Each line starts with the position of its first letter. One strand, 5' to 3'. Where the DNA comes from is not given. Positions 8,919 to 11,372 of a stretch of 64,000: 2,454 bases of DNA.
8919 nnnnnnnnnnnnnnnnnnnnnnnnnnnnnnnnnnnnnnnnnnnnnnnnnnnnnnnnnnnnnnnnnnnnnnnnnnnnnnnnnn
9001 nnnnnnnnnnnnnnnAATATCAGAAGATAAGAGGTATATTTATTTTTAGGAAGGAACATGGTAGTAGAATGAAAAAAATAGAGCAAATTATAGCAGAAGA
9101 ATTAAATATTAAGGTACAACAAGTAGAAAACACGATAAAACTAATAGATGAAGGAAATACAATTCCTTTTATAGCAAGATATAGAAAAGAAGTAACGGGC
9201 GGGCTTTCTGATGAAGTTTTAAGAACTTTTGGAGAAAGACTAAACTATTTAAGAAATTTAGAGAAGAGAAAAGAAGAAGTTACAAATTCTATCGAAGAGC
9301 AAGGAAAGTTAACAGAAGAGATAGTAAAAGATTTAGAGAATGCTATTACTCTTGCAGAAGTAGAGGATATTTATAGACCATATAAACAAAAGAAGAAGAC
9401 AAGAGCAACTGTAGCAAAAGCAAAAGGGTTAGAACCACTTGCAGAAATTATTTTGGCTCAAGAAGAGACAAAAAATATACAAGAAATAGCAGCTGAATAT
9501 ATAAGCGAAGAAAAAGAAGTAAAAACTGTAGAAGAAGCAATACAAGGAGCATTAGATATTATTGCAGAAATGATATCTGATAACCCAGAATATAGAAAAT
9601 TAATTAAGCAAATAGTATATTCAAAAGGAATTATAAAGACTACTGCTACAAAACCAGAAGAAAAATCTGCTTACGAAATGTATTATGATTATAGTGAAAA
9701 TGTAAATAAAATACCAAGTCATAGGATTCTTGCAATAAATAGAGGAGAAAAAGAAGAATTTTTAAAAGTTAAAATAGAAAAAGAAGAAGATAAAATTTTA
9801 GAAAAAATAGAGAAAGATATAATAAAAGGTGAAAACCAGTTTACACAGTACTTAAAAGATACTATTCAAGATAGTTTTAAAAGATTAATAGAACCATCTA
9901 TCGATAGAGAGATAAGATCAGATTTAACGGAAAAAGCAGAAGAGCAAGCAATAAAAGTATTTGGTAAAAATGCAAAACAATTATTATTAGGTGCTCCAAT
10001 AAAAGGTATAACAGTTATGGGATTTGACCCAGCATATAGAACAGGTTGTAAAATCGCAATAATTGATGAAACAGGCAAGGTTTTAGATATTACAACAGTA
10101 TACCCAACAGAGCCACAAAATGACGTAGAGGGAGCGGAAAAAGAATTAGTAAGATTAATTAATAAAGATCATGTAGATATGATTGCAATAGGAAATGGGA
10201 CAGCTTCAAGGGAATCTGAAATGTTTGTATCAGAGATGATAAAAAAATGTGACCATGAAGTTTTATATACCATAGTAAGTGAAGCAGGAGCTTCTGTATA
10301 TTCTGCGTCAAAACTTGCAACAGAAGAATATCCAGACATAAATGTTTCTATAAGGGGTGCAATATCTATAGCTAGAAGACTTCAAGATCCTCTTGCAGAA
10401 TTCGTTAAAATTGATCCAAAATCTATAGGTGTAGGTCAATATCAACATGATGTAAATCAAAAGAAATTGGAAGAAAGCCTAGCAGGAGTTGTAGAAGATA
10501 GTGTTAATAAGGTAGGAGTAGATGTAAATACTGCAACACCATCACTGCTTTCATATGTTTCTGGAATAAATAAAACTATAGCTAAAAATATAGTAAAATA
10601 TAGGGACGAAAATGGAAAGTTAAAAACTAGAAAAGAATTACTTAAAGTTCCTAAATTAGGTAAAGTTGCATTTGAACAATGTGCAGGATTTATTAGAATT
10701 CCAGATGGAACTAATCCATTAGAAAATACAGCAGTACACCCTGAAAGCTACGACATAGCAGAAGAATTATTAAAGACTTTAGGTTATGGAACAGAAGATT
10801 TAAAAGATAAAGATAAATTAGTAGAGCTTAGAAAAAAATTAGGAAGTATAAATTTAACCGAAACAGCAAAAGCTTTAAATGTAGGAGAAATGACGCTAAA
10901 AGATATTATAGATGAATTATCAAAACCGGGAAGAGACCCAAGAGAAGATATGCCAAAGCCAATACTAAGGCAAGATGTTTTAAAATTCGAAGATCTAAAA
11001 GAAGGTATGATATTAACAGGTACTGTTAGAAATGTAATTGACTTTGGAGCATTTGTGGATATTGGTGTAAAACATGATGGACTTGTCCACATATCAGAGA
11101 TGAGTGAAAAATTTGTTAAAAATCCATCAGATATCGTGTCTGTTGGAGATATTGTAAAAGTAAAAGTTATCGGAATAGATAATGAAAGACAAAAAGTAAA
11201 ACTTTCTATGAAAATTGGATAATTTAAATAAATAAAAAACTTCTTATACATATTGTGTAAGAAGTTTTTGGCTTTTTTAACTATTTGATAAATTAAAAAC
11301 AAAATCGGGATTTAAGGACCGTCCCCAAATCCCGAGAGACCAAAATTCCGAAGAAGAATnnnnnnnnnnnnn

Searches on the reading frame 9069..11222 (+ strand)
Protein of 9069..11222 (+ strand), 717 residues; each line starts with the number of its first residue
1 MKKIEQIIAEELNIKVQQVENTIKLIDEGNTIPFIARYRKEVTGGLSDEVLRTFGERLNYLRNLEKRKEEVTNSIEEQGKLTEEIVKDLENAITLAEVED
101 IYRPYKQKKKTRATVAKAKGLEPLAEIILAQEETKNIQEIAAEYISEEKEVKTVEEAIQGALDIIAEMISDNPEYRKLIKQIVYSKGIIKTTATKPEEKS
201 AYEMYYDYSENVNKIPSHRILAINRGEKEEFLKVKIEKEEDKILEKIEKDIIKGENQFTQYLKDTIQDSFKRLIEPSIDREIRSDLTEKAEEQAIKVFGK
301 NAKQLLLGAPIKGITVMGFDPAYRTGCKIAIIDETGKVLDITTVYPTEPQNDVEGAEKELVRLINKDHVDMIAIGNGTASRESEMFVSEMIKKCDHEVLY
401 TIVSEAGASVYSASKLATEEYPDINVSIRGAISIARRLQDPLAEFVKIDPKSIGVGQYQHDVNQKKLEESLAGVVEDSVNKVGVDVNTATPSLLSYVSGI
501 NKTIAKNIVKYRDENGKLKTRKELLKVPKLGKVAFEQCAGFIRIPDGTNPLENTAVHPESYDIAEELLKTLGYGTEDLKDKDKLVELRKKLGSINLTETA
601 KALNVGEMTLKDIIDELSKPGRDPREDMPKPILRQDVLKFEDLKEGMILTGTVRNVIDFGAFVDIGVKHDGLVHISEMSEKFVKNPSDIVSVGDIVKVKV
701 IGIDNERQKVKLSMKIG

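Call 16: search_protein_families(library=pfam, proteins=[window:9069-11222:+], max_evalue=0.001)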
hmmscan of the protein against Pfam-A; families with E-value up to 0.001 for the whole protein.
window:9069-11222:+ (717 aa): 9 families
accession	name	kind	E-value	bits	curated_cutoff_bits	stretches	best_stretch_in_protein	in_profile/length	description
PF16921.10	Tex_YqgF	-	4.8e-56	189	27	1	315-439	2-126/126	Tex protein YqgF-like domain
PF09371.15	Tex_N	-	1.6e-32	111.5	32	1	3-76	2-75/75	Tex-like protein N-terminal domain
PF22706.1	Tex_central_region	-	4.5e-32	111.9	27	1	134-298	3-178/178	Tex central region-like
PF12836.13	HHH_3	-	2.7e-29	101.5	27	1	479-543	1-65/65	Helix-hairpin-helix motif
PF17674.7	HHH_9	-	3.3e-20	73.2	23.1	1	549-625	1-70/70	HHH domain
PF00575.29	S1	-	4.2e-19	69.1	22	1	643-715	2-74/74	S1 RNA binding domain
PF14635.12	HHH_7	-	9.8e-11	42.4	27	1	452-545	5-104/104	Helix-hairpin-helix motif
PF14639.11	YqgF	-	9.6e-10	38.9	35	1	330-447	24-148/150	Holliday-junction resolvase-like of SPT6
PF23459.1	S1_RRP5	-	5.4e-07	30.5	27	1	643-713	1-71/72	RRP5 S1 domain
